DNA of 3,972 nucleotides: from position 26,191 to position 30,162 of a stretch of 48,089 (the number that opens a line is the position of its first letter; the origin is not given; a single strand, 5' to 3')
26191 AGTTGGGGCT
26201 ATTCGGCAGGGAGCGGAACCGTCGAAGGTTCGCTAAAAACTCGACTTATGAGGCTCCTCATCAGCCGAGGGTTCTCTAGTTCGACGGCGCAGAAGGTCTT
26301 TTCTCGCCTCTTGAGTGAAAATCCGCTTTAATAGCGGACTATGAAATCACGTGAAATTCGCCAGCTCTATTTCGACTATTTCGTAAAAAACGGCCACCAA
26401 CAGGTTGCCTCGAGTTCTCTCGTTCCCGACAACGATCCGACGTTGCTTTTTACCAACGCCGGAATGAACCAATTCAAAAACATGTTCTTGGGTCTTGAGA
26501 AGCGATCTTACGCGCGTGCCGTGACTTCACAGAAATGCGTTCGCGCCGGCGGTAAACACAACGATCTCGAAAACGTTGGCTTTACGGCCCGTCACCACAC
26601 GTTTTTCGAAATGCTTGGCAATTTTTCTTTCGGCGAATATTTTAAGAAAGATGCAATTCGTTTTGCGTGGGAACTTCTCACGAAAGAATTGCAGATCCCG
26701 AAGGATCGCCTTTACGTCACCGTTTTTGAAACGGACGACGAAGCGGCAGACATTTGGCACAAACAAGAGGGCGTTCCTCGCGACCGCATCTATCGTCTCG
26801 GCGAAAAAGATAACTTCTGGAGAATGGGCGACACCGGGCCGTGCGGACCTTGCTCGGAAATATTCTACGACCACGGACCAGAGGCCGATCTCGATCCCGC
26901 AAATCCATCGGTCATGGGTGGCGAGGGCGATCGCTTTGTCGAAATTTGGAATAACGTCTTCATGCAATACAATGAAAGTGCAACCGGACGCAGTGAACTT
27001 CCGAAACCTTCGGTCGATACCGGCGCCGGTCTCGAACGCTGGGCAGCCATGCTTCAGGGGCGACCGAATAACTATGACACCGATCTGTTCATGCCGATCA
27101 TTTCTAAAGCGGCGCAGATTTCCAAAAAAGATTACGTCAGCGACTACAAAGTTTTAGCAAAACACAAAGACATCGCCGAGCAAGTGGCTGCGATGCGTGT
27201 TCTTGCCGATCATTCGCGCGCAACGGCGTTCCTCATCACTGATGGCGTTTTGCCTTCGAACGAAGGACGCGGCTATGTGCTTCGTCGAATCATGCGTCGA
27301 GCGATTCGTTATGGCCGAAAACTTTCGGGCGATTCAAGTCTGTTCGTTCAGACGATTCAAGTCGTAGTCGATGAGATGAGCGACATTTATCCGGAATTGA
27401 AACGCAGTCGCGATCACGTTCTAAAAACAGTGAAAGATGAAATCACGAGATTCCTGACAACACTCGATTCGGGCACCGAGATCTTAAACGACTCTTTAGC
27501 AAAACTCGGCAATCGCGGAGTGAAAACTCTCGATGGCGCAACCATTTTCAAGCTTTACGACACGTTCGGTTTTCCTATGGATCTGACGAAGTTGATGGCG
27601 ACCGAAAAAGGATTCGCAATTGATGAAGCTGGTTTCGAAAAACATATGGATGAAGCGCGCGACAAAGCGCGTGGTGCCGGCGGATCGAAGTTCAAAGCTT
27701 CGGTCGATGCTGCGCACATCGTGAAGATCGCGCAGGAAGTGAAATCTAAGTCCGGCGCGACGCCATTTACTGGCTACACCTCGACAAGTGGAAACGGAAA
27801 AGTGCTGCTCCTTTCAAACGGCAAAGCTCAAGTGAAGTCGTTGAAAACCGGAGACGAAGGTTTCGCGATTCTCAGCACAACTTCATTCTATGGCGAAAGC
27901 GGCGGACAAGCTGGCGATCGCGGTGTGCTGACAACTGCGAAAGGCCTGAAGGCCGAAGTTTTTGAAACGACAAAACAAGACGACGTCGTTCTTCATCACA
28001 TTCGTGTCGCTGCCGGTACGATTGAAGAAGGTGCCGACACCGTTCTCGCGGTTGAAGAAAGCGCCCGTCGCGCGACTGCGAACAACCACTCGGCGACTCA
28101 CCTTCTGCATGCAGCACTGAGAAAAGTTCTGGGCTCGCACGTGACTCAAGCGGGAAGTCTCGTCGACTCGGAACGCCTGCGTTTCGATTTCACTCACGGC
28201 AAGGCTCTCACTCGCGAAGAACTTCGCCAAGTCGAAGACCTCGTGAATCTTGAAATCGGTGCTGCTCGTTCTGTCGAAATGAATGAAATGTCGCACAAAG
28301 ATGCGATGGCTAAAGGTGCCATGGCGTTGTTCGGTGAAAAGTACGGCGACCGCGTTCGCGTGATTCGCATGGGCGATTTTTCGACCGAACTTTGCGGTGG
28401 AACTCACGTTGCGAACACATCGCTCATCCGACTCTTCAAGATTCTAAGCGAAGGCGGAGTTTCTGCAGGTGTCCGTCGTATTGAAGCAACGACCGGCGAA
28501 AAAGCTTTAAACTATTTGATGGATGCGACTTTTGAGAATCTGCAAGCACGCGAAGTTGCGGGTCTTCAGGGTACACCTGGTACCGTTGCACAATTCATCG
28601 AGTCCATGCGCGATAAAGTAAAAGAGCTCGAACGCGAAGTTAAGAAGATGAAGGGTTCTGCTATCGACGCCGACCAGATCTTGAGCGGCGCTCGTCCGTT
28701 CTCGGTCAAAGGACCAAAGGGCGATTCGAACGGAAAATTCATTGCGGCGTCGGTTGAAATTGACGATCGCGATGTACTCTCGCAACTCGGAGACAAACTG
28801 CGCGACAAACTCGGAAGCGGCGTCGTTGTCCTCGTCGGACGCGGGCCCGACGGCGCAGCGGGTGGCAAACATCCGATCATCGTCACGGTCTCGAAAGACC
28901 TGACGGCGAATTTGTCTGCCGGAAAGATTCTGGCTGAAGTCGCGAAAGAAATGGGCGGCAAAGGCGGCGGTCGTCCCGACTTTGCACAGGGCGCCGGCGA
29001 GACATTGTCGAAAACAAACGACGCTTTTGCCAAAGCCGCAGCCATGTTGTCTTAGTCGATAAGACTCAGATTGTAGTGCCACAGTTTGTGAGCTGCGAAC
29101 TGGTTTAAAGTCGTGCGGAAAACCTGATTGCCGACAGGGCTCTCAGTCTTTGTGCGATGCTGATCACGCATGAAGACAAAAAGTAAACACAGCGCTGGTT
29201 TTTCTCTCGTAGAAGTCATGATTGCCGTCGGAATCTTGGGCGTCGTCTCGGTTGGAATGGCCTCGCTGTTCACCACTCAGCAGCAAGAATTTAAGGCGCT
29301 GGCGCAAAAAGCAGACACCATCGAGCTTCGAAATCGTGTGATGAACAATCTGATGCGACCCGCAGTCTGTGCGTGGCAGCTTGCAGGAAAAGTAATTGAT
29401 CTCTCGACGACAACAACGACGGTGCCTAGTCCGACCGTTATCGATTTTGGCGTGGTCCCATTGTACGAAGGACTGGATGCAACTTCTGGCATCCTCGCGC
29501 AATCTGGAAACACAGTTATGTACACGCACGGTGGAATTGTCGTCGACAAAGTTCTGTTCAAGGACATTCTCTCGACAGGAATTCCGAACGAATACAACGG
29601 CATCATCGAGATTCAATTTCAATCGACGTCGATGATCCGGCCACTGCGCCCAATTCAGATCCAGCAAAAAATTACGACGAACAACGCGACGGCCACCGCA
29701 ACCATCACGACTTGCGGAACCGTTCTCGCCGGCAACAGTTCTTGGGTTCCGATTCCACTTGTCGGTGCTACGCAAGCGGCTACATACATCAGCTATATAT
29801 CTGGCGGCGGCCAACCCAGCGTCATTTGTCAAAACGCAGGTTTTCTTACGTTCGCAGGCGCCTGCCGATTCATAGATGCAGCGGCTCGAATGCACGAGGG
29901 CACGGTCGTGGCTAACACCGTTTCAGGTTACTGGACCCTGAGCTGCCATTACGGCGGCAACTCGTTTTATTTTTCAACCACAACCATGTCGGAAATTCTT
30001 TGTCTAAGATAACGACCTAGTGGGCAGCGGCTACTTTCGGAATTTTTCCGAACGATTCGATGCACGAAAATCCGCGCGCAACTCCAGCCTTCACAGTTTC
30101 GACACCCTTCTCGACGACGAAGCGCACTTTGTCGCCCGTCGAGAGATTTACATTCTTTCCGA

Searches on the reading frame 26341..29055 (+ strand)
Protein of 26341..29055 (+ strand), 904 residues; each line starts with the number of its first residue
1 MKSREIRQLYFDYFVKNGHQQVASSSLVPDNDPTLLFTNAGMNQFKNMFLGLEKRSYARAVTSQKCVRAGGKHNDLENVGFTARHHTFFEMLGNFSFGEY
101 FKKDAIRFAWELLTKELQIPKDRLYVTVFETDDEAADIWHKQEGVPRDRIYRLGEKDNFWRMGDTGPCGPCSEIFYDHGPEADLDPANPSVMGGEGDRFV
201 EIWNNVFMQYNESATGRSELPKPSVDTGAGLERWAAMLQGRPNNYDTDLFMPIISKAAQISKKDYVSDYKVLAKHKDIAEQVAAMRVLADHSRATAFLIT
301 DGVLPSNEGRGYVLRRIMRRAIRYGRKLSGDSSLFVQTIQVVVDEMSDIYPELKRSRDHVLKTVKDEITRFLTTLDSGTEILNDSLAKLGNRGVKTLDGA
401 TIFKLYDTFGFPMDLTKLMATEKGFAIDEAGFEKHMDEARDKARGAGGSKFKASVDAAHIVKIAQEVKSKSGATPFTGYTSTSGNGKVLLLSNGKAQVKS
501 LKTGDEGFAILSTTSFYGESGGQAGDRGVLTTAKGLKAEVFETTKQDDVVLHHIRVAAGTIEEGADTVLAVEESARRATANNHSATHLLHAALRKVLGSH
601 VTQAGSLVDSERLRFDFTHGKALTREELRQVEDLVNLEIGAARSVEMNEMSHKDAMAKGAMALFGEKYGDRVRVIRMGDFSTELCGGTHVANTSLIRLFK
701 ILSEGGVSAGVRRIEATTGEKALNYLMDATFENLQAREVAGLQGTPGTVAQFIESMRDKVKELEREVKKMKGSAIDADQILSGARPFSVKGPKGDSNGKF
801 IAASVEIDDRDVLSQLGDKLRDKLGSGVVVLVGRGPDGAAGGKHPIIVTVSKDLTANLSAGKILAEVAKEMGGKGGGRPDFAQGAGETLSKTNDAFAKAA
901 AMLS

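Call 8: search_protein_families(library=pfam, proteins=[window:26341-29055:+], max_evalue=0.001)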
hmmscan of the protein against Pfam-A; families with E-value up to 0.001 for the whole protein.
window:26341-29055:+ (904 aa): 3 families
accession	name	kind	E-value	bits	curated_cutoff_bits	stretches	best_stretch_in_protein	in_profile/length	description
PF01411.24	tRNA-synt_2c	-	7.8e-207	688.6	30.3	1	5-573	1-550/552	tRNA synthetases class II (A)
PF07973.19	tRNA_SAD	-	1.1e-18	67.4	24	1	672-715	1-44/44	Threonyl and Alanyl tRNA synthetase second additional domain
PF02272.25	DHHA1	-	3.1e-13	50.5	25.9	1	797-901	1-98/102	DHHA1 domain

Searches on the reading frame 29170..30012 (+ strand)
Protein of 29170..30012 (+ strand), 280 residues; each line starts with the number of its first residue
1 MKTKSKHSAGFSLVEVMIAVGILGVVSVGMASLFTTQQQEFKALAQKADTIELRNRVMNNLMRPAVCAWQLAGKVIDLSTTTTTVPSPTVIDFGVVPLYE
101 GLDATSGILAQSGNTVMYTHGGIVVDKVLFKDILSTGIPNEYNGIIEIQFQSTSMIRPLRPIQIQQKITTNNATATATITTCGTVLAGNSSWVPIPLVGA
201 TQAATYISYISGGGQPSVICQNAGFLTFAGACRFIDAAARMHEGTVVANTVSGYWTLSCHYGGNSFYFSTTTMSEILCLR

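Call 8: search_protein_families(library=pfam, proteins=[window:29170-30012:+], max_evalue=0.001)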
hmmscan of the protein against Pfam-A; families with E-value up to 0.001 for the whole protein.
window:29170-30012:+ (280 aa): 1 family
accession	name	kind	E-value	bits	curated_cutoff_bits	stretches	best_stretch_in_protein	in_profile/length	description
PF07963.17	N_methyl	-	4.8e-07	29.5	21.2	1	6-30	2-26/27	Prokaryotic N-terminal methylation motif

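Call 82: search_protein_families(library=padloc, proteins=[window:29170-30012:+], max_evalue=0.01)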
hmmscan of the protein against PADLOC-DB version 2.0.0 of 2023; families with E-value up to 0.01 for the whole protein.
window:29170-30012:+ (280 aa): 0 families
